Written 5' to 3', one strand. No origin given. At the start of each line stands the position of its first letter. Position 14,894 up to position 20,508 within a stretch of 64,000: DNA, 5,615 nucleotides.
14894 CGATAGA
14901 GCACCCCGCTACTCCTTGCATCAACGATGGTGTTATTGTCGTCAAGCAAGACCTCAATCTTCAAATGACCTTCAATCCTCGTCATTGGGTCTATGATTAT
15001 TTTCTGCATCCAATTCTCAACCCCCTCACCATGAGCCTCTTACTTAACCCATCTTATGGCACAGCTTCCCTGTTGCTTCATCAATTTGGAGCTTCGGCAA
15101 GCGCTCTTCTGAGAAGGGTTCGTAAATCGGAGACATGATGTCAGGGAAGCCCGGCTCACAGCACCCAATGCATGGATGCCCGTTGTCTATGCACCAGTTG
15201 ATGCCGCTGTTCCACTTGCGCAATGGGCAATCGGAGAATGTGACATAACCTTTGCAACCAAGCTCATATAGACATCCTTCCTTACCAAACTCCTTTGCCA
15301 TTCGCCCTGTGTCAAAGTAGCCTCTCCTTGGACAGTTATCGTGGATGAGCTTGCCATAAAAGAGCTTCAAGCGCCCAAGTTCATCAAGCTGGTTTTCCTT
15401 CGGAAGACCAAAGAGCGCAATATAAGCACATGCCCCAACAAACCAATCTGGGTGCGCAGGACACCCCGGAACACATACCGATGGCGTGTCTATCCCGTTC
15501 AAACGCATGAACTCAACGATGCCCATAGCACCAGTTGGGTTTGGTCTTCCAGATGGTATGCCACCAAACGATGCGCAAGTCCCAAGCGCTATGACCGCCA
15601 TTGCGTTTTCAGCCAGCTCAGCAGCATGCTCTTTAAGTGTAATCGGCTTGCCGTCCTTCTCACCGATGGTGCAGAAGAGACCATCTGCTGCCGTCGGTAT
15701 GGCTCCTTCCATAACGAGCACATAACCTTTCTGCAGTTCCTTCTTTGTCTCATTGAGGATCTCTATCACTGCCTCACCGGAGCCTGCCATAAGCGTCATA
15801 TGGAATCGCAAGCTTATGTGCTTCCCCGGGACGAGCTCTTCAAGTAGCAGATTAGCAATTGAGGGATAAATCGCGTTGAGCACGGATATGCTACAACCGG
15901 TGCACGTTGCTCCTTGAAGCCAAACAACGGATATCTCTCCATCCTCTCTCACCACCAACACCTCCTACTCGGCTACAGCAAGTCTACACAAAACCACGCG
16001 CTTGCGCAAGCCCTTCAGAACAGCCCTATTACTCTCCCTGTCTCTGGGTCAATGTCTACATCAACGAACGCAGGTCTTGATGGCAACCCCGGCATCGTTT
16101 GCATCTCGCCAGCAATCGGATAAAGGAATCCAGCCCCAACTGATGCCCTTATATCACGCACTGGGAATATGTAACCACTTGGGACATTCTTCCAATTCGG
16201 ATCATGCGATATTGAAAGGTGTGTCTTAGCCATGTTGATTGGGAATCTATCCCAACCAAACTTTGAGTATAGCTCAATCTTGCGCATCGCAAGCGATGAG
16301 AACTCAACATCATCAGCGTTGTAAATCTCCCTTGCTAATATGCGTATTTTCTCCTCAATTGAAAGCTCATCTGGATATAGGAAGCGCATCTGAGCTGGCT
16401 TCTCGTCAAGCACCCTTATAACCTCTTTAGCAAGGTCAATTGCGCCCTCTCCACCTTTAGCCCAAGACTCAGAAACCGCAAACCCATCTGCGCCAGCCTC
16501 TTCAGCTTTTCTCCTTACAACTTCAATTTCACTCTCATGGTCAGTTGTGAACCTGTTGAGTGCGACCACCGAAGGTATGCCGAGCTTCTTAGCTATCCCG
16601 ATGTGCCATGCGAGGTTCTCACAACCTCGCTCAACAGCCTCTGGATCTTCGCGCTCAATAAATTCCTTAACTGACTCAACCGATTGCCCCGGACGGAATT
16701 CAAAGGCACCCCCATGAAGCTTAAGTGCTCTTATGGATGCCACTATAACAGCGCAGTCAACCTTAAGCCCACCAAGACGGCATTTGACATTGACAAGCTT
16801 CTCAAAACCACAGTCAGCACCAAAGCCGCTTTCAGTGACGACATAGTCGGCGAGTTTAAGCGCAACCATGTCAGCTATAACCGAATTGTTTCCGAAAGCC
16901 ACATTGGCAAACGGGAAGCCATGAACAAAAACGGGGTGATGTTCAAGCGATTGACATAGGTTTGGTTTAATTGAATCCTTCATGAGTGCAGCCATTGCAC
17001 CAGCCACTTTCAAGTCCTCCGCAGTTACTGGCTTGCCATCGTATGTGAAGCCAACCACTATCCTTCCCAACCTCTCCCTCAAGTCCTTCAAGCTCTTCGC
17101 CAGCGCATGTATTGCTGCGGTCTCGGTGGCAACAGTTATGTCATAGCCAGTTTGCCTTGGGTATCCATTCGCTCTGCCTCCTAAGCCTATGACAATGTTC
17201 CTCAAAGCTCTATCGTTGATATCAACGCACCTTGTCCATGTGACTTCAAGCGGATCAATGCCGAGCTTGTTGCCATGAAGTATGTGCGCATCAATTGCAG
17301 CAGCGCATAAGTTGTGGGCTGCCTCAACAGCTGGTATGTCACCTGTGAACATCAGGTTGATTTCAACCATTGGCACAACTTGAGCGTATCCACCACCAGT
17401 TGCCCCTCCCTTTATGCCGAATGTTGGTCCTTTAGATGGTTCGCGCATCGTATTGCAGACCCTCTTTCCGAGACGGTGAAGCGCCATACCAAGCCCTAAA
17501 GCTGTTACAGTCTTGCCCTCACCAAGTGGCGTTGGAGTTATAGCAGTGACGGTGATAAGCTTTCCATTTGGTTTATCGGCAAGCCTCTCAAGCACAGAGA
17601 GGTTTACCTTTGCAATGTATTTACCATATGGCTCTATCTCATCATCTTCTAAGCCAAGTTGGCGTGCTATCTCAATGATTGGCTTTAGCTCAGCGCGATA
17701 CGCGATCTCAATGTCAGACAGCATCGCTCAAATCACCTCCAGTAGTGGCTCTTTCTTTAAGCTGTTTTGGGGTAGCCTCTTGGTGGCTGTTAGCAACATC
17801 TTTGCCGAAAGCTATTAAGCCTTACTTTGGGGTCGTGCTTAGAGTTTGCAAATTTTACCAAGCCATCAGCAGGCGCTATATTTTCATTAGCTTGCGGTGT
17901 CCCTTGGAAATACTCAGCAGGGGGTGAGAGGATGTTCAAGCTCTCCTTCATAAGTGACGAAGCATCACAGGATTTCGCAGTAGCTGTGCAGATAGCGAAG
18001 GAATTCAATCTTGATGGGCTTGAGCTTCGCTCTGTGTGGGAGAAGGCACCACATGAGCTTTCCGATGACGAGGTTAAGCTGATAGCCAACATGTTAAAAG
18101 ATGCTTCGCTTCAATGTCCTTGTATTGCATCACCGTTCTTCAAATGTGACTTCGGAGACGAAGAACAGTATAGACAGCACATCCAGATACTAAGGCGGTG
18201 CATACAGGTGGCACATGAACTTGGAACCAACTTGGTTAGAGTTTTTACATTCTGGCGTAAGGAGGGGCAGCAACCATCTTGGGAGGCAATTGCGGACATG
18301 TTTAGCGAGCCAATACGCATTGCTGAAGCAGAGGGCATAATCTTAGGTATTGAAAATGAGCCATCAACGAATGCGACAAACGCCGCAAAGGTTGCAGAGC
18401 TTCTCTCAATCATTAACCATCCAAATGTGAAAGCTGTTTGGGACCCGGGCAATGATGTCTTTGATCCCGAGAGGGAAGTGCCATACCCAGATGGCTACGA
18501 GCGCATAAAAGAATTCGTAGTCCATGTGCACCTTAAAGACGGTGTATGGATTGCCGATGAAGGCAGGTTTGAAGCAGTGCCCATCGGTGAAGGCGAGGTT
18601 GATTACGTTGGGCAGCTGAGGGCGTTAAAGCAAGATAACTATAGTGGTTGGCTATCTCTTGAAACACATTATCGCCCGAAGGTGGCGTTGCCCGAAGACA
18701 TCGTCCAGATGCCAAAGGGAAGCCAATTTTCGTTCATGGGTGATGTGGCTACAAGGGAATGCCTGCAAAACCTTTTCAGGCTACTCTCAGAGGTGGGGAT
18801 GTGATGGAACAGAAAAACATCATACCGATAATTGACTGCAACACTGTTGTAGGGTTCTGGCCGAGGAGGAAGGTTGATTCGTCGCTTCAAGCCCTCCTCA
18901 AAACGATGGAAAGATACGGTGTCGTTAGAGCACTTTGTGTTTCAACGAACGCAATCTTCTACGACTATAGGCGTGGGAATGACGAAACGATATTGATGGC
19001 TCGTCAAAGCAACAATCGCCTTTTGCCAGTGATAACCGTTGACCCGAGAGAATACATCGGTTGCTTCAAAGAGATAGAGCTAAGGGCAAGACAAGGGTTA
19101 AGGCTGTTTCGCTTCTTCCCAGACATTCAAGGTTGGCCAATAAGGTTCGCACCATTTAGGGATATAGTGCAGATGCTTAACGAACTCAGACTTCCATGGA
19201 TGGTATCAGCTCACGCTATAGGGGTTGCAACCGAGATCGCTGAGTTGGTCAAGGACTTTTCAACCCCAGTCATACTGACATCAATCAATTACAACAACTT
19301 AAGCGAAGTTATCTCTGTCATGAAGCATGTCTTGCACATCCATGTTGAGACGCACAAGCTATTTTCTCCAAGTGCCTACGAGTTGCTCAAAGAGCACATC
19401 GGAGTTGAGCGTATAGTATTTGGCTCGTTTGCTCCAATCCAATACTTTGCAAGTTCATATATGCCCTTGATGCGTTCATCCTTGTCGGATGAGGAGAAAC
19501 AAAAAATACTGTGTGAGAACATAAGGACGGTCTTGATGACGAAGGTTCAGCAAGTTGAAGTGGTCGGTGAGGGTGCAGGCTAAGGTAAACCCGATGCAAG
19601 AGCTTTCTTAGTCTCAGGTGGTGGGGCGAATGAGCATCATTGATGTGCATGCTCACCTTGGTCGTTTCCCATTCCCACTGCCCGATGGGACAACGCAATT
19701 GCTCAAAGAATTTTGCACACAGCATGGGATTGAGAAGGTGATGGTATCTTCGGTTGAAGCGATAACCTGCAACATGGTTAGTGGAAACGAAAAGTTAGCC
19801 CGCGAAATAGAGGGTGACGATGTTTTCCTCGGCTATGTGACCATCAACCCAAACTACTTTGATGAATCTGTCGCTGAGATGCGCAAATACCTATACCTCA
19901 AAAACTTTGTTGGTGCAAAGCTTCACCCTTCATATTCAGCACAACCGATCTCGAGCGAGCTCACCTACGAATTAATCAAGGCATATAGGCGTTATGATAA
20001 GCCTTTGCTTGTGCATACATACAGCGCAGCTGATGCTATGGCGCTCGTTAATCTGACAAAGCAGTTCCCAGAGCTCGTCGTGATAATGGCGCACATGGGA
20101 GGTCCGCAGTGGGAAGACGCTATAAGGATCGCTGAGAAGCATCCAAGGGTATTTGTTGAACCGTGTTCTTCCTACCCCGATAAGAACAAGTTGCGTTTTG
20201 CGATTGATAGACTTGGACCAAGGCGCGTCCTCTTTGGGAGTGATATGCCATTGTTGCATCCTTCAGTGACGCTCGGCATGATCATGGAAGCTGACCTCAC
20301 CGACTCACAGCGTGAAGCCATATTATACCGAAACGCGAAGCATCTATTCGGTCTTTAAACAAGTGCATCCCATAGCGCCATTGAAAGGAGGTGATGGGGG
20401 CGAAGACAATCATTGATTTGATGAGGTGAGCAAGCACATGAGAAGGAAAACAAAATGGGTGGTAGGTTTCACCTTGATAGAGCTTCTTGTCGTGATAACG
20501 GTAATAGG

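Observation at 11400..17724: [NiFe]-hydrogenase embedded between fhs and metV-metF: candidate H2-dependent methylene-THF reductase module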

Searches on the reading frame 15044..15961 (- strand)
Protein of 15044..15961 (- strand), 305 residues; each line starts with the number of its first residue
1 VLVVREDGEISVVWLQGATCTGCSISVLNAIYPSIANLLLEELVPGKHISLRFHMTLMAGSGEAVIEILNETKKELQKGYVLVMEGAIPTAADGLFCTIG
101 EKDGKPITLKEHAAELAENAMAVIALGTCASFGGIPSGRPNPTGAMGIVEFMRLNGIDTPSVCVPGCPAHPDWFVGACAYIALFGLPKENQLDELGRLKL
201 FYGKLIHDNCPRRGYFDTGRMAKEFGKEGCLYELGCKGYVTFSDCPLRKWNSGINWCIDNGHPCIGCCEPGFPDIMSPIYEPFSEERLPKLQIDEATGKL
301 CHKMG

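Call 3: search_protein_families(library=pfam, proteins=[window:15044-15961:-])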
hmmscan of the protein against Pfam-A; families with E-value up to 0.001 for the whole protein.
window:15044-15961:- (305 aa): 2 families
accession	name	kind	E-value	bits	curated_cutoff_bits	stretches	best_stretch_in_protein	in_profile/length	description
PF14720.11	NiFe_hyd_SSU_C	-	3.7e-33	114.2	27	1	202-280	1-80/80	NiFe/NiFeSe hydrogenase small subunit C-terminal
PF01058.29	Oxidored_q6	-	1.1e-23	83.9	27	1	20-179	1-126/128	NADH ubiquinone oxidoreductase, 20 Kd subunit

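Call 4: search_protein_families(library=ncbifam, proteins=[window:15044-15961:-])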
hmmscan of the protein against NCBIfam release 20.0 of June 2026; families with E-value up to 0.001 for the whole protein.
window:15044-15961:- (305 aa): 5 families
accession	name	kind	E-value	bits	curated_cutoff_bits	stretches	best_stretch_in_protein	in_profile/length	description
NF045520.1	H2_NiFeSe_small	exception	6.3e-94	314.8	470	1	10-281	40-313/314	NiFeSe hydrogenase small subunit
TIGR00391.1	hydA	subfamily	1.9e-72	244.4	179.5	1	7-296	48-323/365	hydrogenase small subunit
NF007779.0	PRK10468.1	equivalog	6e-59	199.9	659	1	11-271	50-299/372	hydrogenase 2 small subunit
TIGR03294.1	FrhG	equivalog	4.2e-06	26.7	245.5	1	111-180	69-139/228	coenzyme F420 hydrogenase subunit gamma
NF045875.1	F420_non_VhuG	exception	4.2e-05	22.9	450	0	113-137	71-95/286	F420-non-reducing hydrogenase subunit VhuG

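Call 22: search_solved_structures(query=window:15044-15961:-, max_evalue=0.00001, show_alignments=2)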
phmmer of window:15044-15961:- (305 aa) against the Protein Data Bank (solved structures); distinct sequences matched with E-value up to 0.00001: 43.
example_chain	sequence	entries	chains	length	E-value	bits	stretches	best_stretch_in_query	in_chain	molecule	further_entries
3ze6_A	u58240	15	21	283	2.9e-76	259.9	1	11-281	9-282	PERIPLASMIC [NIFESE] HYDROGENASE, SMALL SUBUNIT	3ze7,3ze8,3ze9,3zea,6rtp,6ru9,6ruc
2wpn_A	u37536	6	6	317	3.8e-76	259.5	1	11-281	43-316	PERIPLASMIC [NIFESE] HYDROGENASE, SMALL SUBUNIT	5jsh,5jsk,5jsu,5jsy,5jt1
1cc1_S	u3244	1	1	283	4.5e-73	249.4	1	11-280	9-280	HYDROGENASE (SMALL SUBUNIT)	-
4kl8_S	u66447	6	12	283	5.1e-73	249.2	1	11-280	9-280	Periplasmic [NiFeSe] hydrogenase small subunit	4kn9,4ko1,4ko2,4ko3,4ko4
1yq9_A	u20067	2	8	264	1.3e-61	211.7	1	11-281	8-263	Periplasmic [NiFe] hydrogenase small subunit | PERIPLASMIC HYDROGENASE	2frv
1frv_A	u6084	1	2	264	1.7e-61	211.4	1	11-281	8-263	HYDROGENASE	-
4u9h_S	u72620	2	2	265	1.7e-61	211.3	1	11-281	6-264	Periplasmic [NiFe] hydrogenase small subunit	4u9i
1h2r_S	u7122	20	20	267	1.8e-61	211.3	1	11-281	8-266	PROTEIN (PERIPLASMIC [NIFE] HYDROGENASE SMALL SUBUNIT) | Periplasmic [NiFe] hydrogenase small subunit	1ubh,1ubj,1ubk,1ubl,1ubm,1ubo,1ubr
8w6x_S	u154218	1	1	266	1.8e-61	211.2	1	11-281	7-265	Periplasmic [NiFe] hydrogenase small subunit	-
1h2a_S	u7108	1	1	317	3.5e-61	210.3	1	11-281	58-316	HYDROGENASE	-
4upe_A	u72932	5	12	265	2.2e-60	207.7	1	11-281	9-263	NIFE-HYDROGENASE SMALL SUBUNIT | HYDROGENASE (NIFE) SMALL SUBUNIT HYDA | PERIPLASMIC [NIFE] HYDROGENASE SMALL SUBUNIT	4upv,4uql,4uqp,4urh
1yqw_A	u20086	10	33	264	2.5e-60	207.5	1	11-281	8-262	Periplasmic [NiFe] hydrogenase small subunit | HYDROGENASE (NIFE) SMALL SUBUNIT HYDA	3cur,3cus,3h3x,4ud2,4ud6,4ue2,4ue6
3myr_A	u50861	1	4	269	6.8e-60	206.1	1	11-284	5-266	Hydrogenase (NiFe) small subunit HydA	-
1yrq_A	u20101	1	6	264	1.2e-59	205.2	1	11-281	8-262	Periplasmic [NiFe] hydrogenase small subunit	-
4ucw_A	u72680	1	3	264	1.3e-59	205.1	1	11-281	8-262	HYDROGENASE (NIFE) SMALL SUBUNIT HYDA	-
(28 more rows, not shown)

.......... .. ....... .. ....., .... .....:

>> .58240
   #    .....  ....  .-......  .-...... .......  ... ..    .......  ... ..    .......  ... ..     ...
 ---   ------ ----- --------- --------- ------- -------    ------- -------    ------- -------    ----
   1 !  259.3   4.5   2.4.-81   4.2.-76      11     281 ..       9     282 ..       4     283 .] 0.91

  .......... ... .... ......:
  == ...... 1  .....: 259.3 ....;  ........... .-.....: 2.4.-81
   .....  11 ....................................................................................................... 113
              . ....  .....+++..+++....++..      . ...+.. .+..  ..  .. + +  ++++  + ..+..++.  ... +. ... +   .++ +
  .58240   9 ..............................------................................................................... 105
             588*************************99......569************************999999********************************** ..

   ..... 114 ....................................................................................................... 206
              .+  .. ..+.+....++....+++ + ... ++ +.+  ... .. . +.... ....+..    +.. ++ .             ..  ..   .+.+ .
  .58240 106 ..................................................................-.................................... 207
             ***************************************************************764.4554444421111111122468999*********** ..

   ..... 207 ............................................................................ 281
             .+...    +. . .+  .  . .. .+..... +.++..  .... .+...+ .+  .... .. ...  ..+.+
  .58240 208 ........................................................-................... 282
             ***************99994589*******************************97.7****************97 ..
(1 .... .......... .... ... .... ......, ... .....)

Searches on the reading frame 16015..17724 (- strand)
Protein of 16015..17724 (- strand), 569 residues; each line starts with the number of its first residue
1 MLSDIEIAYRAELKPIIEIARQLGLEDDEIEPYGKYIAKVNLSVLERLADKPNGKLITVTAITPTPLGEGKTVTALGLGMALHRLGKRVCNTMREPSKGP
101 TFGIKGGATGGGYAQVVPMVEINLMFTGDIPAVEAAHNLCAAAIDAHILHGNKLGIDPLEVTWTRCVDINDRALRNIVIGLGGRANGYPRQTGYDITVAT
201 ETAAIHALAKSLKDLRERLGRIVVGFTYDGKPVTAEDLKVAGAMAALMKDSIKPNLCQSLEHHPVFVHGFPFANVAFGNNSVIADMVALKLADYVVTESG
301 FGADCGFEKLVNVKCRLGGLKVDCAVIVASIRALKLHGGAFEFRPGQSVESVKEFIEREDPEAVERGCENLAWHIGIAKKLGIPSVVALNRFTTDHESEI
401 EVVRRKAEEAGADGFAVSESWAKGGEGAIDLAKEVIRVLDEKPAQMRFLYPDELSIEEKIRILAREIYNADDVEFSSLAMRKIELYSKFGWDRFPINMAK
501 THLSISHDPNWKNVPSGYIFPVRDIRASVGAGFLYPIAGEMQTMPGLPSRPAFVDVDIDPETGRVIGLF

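Call 3: search_protein_families(library=pfam, proteins=[window:16015-17724:-])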
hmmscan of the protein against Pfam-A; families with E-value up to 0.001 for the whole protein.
window:16015-17724:- (569 aa): 1 family
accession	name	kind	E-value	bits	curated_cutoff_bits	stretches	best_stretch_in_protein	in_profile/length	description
PF01268.25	FTHFS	-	1.5e-242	806.3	27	1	3-569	2-556/556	Formate--tetrahydrofolate ligase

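Call 4: search_protein_families(library=ncbifam, proteins=[window:16015-17724:-])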
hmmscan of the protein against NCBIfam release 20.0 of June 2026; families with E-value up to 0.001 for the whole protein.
window:16015-17724:- (569 aa): 3 families
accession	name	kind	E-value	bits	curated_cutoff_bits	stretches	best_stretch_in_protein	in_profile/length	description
NF010030.0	PRK13505.1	equivalog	6.1e-225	747.8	652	1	1-569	2-557/557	formate--tetrahydrofolate ligase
NF010031.0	PRK13506.1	equivalog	5.7e-212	705.1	800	1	1-568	1-577/578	formate--tetrahydrofolate ligase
NF010032.0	PRK13507.1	equivalog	2.2e-199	663.4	938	1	3-569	9-587/587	formate--tetrahydrofolate ligase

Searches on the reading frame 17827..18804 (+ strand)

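Call 3: search_protein_families(library=pfam, proteins=[window:17827-18804:+])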
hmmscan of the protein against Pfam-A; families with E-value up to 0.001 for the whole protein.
window:17827-18804:+ (325 aa): 1 family
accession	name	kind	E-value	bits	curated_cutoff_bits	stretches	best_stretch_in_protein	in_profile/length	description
PF01261.30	AP_endonuc_2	-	5.4e-38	131.5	31.1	1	55-287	2-234/249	Xylose isomerase-like TIM barrel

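Call 4: search_protein_families(library=ncbifam, proteins=[window:17827-18804:+])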
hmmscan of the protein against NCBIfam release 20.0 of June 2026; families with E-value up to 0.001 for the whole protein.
window:17827-18804:+ (325 aa): 6 families
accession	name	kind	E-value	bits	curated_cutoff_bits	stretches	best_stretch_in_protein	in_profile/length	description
NF009689.0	PRK13210.1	subfamily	1.6e-15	57.1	200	1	55-283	24-259/286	L-ribulose-5-phosphate 3-epimerase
NF009688.0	PRK13209.1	subfamily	1.3e-14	53.8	317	1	49-279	22-253/286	L-ribulose-5-phosphate 3-epimerase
TIGR00542.1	hxl6Piso_put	equivalog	2.3e-11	43.6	272.15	1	78-280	49-249/279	L-ribulose-5-phosphate 3-epimerase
TIGR04379.1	myo_inos_iolE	equivalog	3.2e-08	33.5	290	1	251-295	238-281/290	myo-inosose-2 dehydratase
NF007360.0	PRK09856.1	equivalog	1.7e-06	27.8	305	1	53-279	18-247/276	fructoselysine 3-epimerase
NF041099.2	keto_glucon_epim_IolO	equivalog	0.00019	20.8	300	1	112-285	85-251/269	5-keto-L-gluconate epimerase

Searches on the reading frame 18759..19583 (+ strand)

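Call 38: search_protein_families(library=pfam, proteins=[window:18759-19583:+], max_evalue=0.00001)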
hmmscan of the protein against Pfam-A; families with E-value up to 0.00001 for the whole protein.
window:18759-19583:+ (274 aa): 1 family
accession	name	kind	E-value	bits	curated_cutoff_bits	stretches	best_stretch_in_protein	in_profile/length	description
PF04909.20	Amidohydro_2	-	2e-10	41.4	26.4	1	72-258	64-286/289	Amidohydrolase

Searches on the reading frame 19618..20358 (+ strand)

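Call 38: search_protein_families(library=pfam, proteins=[window:19618-20358:+], max_evalue=0.00001)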
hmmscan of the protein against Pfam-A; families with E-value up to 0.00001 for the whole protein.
window:19618-20358:+ (246 aa): 2 families
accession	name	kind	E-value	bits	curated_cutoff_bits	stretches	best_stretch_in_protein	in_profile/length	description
PF04909.20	Amidohydro_2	-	9e-34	118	26.4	1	8-246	1-289/289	Amidohydrolase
PF01026.27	TatD_DNase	-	3.3e-07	30.4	27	1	8-217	1-211/253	TatD related DNase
